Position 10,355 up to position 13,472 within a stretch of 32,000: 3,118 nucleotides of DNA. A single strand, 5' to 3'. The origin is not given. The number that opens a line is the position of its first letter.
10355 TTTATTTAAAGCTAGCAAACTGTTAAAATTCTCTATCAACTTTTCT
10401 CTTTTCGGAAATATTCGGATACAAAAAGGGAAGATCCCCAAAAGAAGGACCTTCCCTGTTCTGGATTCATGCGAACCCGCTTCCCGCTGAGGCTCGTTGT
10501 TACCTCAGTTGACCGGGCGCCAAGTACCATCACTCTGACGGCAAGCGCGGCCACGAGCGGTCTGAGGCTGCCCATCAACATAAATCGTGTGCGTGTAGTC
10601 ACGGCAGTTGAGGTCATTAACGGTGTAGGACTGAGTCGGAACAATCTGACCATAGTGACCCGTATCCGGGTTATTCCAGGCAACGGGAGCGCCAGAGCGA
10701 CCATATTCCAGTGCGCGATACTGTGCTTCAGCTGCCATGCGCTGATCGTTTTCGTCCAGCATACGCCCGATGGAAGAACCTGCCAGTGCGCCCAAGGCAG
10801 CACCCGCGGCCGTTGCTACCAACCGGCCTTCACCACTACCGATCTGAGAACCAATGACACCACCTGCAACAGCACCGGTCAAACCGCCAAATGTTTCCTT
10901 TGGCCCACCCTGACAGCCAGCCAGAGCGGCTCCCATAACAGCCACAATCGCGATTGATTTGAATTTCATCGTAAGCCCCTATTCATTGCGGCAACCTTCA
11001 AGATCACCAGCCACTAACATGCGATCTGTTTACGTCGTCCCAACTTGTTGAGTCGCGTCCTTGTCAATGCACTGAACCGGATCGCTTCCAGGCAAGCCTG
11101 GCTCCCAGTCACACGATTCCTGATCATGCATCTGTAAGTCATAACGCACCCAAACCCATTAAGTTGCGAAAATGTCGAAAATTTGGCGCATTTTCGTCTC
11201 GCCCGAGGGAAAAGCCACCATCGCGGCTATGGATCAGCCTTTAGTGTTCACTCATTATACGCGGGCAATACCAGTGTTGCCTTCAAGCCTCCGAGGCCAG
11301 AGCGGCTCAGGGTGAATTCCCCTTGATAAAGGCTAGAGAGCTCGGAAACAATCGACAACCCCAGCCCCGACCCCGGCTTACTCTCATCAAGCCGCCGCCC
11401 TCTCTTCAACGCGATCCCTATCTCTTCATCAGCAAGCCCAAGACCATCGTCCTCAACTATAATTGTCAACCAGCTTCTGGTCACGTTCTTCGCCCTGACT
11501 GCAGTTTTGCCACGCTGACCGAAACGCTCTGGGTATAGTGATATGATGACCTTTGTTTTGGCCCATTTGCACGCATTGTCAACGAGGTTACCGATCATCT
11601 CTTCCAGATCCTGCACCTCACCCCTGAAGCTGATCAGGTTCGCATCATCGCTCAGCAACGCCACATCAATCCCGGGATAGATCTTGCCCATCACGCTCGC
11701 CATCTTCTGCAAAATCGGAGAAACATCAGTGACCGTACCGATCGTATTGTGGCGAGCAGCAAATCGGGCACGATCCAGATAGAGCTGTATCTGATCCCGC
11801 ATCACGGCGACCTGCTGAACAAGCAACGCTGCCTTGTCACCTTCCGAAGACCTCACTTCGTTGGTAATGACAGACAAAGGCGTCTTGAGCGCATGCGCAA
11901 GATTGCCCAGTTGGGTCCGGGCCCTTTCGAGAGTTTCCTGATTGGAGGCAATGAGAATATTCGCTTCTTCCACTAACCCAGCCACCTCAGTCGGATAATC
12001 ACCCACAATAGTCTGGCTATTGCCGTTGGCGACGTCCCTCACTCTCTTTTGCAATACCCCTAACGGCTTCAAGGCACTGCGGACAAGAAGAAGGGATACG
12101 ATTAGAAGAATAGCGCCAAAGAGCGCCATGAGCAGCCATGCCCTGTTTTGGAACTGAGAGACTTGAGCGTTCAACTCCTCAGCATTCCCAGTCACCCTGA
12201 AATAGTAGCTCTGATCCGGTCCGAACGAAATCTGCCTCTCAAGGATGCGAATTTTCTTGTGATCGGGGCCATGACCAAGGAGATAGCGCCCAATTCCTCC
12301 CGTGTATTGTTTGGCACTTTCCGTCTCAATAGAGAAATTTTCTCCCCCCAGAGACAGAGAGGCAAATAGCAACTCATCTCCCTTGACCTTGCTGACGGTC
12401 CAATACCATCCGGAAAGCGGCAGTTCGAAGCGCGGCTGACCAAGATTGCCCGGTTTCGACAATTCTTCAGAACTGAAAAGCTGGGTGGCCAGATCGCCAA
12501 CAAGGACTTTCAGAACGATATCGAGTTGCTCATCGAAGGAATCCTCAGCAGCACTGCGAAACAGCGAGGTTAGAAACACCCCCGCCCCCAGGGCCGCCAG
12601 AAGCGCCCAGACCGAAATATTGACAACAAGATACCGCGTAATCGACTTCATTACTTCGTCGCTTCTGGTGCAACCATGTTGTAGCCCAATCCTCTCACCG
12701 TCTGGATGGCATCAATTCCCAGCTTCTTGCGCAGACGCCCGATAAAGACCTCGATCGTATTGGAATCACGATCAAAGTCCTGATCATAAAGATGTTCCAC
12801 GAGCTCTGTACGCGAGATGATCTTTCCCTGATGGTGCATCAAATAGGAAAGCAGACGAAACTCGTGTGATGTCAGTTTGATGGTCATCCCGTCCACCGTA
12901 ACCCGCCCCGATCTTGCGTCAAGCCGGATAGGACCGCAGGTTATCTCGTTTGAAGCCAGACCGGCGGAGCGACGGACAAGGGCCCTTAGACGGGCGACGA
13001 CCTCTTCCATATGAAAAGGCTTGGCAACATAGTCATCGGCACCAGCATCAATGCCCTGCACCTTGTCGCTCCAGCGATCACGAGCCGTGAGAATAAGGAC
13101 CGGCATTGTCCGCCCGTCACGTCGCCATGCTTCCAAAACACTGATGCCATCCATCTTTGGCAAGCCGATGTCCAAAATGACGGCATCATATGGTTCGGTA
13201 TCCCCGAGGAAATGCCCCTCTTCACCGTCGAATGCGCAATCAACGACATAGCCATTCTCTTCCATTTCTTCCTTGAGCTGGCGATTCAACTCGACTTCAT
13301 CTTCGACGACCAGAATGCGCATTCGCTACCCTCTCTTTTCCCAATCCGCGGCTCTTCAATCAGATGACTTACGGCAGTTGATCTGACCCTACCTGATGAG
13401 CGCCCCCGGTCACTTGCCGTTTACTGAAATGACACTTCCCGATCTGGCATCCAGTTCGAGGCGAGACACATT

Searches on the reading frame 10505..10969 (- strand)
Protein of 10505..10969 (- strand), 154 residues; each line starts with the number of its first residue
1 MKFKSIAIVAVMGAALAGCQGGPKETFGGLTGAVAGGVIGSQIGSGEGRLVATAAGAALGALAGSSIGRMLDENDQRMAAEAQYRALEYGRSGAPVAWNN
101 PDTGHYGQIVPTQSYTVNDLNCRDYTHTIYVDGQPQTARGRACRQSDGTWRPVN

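Call 35: search_protein_families(library=pfam, proteins=[window:10505-10969:-])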
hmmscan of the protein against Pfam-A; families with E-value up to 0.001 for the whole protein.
window:10505-10969:- (154 aa): 4 families
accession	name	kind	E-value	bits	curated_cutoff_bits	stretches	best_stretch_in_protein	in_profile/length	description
PF05433.20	Rick_17kDa_Anti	-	2.2e-10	40.7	24.2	1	28-68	2-43/43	Glycine zipper 2TM domain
PF16998.10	17kDa_Anti_2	-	6.5e-10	39.3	26.6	1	72-151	30-109/116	17 kDa outer membrane surface antigen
PF13488.11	Gly-zipper_Omp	-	8.9e-09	35.6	25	1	28-74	2-45/46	Glycine zipper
PF13441.11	Gly-zipper_YMGG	-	0.00057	20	28.9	1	28-69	6-44/45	YMGG-like Gly-zipper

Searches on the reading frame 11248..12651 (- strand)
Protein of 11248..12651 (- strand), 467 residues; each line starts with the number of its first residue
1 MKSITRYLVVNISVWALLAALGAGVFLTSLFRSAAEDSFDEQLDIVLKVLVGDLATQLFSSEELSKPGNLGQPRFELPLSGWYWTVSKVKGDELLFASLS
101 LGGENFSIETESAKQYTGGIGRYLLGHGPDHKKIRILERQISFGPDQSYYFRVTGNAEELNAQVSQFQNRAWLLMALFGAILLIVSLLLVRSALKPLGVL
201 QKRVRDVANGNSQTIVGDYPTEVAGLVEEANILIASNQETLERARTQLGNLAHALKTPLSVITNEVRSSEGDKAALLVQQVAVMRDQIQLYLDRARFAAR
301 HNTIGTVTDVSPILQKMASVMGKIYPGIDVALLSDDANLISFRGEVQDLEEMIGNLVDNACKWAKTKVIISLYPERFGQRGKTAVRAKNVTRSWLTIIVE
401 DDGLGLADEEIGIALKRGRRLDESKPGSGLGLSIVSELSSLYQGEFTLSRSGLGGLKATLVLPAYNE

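Call 35: search_protein_families(library=pfam, proteins=[window:11248-12651:-])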
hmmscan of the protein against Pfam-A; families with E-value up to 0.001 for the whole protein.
window:11248-12651:- (467 aa): 1 family
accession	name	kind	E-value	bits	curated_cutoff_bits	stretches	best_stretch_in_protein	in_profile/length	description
PF02518.31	HATPase_c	-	6.3e-13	49.6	26.4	1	346-464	3-109/111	Histidine kinase-, DNA gyrase B-, and HSP90-like ATPase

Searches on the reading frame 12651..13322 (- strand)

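Call 35: search_protein_families(library=pfam, proteins=[window:12651-13322:-])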
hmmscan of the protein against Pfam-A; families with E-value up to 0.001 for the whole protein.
window:12651-13322:- (223 aa): 2 families
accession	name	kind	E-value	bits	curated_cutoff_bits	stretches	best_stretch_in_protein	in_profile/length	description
PF00072.30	Response_reg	-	1.5e-25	90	30.2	1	3-112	1-110/111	Response regulator receiver domain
PF00486.34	Trans_reg_C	-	3.1e-24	85.3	26.2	1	147-215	3-76/77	Transcriptional regulatory protein, C terminal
